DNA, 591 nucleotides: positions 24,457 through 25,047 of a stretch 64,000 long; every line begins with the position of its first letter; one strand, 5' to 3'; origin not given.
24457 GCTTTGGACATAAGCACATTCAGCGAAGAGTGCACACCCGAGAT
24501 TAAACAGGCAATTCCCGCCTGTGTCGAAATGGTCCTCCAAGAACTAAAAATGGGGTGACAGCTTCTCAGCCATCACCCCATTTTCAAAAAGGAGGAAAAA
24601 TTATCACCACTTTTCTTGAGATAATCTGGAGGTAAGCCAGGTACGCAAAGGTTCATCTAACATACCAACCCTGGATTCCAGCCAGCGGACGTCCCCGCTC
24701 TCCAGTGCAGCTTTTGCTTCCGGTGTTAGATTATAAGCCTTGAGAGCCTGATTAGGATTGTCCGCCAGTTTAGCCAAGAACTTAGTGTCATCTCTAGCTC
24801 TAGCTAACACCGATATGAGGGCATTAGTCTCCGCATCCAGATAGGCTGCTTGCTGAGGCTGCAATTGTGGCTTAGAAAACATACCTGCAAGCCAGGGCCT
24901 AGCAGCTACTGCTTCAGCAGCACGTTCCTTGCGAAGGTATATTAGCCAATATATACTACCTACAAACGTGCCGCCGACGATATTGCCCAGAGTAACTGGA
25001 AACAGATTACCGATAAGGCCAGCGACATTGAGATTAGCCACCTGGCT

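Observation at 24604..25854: FNT anion channel carrying a C-terminal soluble domain that also exists as two free-standing genes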

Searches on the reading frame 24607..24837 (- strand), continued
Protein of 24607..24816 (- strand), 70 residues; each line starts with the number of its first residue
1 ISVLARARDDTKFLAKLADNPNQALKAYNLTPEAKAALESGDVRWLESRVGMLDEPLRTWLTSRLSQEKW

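Call 83: find_related_loci(query=A6, collection=genome_contigs, flank=8000)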
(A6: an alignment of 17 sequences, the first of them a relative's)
Query A6 (78 aa) in genome_contigs; peptide patterns used: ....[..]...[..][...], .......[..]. (x = any residue, [..] = any of these).
22 stretches matched a pattern; 4 encode a relative of the query (tblastn E <= 1e-3); 4 distinct loci.
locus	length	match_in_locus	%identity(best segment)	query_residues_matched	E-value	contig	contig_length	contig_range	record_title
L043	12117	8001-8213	76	1-71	6e-35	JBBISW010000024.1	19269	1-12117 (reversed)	MAG: Chloroflexota bacterium isolate SLF170214_bin_382 NODE_2345_length_19269_cov_11.614292, whole genome shotgun sequen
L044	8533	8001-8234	55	1-78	5e-27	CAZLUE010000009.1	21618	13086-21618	MAG TPA_asm: uncultured Dehalococcoidales bacterium isolate SRP308112_co1_429 genome assembly, contig: NODE_3713_length_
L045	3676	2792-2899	72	43-78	2e-16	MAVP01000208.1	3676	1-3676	MAG: Desulfobacterales bacterium S7086C20 S7086CLC20_contig000208, whole genome shotgun sequence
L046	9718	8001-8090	73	49-78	2e-12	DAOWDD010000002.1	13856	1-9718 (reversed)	MAG TPA_asm: Dehalococcoidia bacterium isolate CSMAG_1904 CSMAG_1904_k141_5248032_length_13856_cov_18.9958, whole genome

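Call 93: list_cluster_members(proteins=[P0258, P0241, P0243, P0285, P0298, P0314, P0338, P0346, P0364, P0387])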
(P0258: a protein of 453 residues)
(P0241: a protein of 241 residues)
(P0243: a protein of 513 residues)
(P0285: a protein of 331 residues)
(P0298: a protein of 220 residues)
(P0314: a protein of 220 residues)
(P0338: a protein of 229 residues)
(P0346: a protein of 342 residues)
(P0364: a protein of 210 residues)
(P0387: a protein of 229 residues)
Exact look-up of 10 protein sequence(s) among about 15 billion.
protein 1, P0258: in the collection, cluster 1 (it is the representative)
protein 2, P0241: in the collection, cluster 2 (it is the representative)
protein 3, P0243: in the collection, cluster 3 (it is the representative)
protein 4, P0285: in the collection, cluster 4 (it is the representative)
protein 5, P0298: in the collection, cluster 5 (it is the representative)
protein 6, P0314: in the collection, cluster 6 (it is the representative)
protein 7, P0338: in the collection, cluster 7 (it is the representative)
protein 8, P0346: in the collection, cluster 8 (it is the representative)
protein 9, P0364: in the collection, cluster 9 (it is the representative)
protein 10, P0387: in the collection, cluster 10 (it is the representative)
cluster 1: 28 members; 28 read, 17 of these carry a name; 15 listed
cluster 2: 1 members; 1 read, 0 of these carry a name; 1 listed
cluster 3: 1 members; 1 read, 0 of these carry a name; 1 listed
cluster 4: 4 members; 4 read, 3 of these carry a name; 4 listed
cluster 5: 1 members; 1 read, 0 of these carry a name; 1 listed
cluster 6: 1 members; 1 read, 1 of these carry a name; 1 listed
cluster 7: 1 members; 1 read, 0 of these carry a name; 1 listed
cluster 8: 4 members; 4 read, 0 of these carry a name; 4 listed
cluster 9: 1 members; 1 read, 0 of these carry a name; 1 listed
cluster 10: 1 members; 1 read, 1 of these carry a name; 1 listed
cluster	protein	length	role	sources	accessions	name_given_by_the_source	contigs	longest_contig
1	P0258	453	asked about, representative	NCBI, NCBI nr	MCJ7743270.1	MAG: formate/nitrite family transporter [Dehalococcoidales bacterium] | formate/nitrite family transporter [Dehalococcoidales bacterium]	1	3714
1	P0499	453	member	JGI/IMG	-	formate transporter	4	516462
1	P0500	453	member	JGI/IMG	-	formate/nitrite transporter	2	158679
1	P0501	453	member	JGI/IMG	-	formate transporter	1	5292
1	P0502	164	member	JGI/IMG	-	hypothetical protein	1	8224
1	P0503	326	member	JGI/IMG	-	formate/nitrite transporter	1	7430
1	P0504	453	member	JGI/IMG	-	formate transporter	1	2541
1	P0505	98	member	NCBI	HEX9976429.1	MAG TPA: hypothetical protein VGA82_04185, partial [Dehalococcoidales bacterium]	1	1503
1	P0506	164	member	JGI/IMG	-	hypothetical protein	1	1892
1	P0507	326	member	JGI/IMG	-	formate/nitrite transporter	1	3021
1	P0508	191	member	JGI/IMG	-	hypothetical protein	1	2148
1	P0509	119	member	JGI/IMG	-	hypothetical protein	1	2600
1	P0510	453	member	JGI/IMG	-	formate/nitrite transporter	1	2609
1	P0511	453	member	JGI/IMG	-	formate/nitrite transporter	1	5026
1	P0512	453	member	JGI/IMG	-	formate/nitrite transporter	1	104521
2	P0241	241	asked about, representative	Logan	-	-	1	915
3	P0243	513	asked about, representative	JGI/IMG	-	-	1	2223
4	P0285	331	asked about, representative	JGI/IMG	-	DNA-binding NtrC family response regulator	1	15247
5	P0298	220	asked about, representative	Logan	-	-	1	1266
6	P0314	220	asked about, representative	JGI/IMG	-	DNA-binding response OmpR family regulator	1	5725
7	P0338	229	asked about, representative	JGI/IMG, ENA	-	-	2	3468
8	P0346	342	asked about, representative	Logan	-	-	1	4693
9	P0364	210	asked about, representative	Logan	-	-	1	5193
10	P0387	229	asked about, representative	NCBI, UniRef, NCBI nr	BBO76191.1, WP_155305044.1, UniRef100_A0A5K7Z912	hypothetical protein DSCW_36080 [Desulfosarcina widdelii] | Response regulatory domain-containing protein n=1 Tax=Desulfosarcina widdelii ... | response regulator [Desulfosarcina widdelii]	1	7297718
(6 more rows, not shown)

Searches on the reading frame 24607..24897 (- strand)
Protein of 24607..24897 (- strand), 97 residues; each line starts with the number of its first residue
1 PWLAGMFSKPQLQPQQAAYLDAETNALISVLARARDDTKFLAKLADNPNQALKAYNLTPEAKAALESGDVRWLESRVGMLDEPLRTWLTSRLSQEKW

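Call 63: predict_structure(alignment_id=A4)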
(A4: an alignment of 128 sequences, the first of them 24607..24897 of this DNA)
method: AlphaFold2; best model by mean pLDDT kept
length: 97 residues; sequences in the alignment: 128
mean_pLDDT: 73.1   pTM: 0.56
mean pLDDT of the five models: 73.1, 72.3, 72.0, 72.0, 69.5
residues with pLDDT >= 90: 0; 70-90: 71; 50-70: 15; < 50: 11
segments of 3 or more residues with pLDDT < 50: 5-10
pLDDT, mean of each block of 10 residues (from residue 1): 49 57 81 84 80 76 80 82 80 56
secondary structure, 60 per line:
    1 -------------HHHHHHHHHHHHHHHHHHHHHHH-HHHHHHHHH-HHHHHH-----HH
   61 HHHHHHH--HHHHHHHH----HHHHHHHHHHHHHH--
elements in order: H14-36 H38-46 H48-53 H59-67 H70-77 H82-95

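Call 66: fold_search(model_id=the predicted structure, library=pdb)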
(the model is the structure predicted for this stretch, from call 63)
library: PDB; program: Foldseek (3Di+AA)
matches with E <= 10: 110; with E <= 0.001: 0
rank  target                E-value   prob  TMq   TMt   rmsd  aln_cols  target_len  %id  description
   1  9ch7_D                5.0e-01  0.98  0.49  0.67   3.3        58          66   22  Structure of the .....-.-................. (SonM) and RiPP precursor (SonA-Y62A) heteromeric complex (bound to SAH - s (released 2025-01-29)
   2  7ltr_I                1.1e+00  0.90  0.44  0.73   1.9        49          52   24  Structure of the heteromeric complex between the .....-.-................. (SonM) and a truncated construct of the RiP (released 2021-09-29)
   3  8t1t_D                1.3e+00  0.87  0.46  0.73   2.2        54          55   24  Structure of the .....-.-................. (SonM) and RiPP precursor (SonA with QSY deletion) heteromeric complex (bou (released 2023-11-22)
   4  9ch0_I                1.8e+00  0.80  0.43  0.69   1.9        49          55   24  Structure of the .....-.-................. (SonM) and RiPP precursor (SonA-I65W) heteromeric complex (bound to SAH) (released 2025-01-29)
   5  9ch3_I                1.8e+00  0.80  0.43  0.67   1.9        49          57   24  Structure of the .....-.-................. (SonM) and RiPP precursor (SonA-L63D) heteromeric complex (bound to SAH) (released 2025-01-29)
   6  9ch0_B                1.8e+00  0.80  0.43  0.66   1.9        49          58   24  Structure of the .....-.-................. (SonM) and RiPP precursor (SonA-I65W) heteromeric complex (bound to SAH) (released 2025-01-29)
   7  9ch7_H                1.9e+00  0.82  0.45  0.74   1.9        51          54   24  Structure of the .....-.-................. (SonM) and RiPP precursor (SonA-Y62A) heteromeric complex (bound to SAH - s (released 2025-01-29)
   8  9chk_B                2.4e+00  0.75  0.44  0.74   1.9        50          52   24  Structure of the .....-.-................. (SonM) and RiPP precursor (SonA-Y62A) heteromeric complex (bound to SAM) (released 2025-01-29)
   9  9chi_F                2.4e+00  0.66  0.45  0.66   3.5        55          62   25  Structure of the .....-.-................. (SonM) and RiPP precursor (SonA-Y62A) heteromeric complex (bound to SAH - s (released 2025-01-29)
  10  8t1t_B                2.5e+00  0.66  0.45  0.71   2.3        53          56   24  Structure of the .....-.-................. (SonM) and RiPP precursor (SonA with QSY deletion) heteromeric complex (bou (released 2023-11-22)
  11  7ltr_B                2.6e+00  0.69  0.43  0.74   1.9        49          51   24  Structure of the heteromeric complex between the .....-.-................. (SonM) and a truncated construct of the RiP (released 2021-09-29)
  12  9ch3_B                2.6e+00  0.66  0.43  0.65   1.9        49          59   24  Structure of the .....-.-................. (SonM) and RiPP precursor (SonA-L63D) heteromeric complex (bound to SAH) (released 2025-01-29)
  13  7ltr_D                2.6e+00  0.60  0.41  0.69   2.0        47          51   23  Structure of the heteromeric complex between the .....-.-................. (SonM) and a truncated construct of the RiP (released 2021-09-29)
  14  8t1s_B                2.9e+00  0.60  0.43  0.63   2.0        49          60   24  Structure of the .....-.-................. (SonM) and RiPP precursor (SonA with QSY deletion) heteromeric complex (bou (released 2023-11-22)
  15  4adn_B                2.9e+00  0.10  0.24  0.15   6.5        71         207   15  Fusidic acid resistance protein FusB (released 2012-03-07)
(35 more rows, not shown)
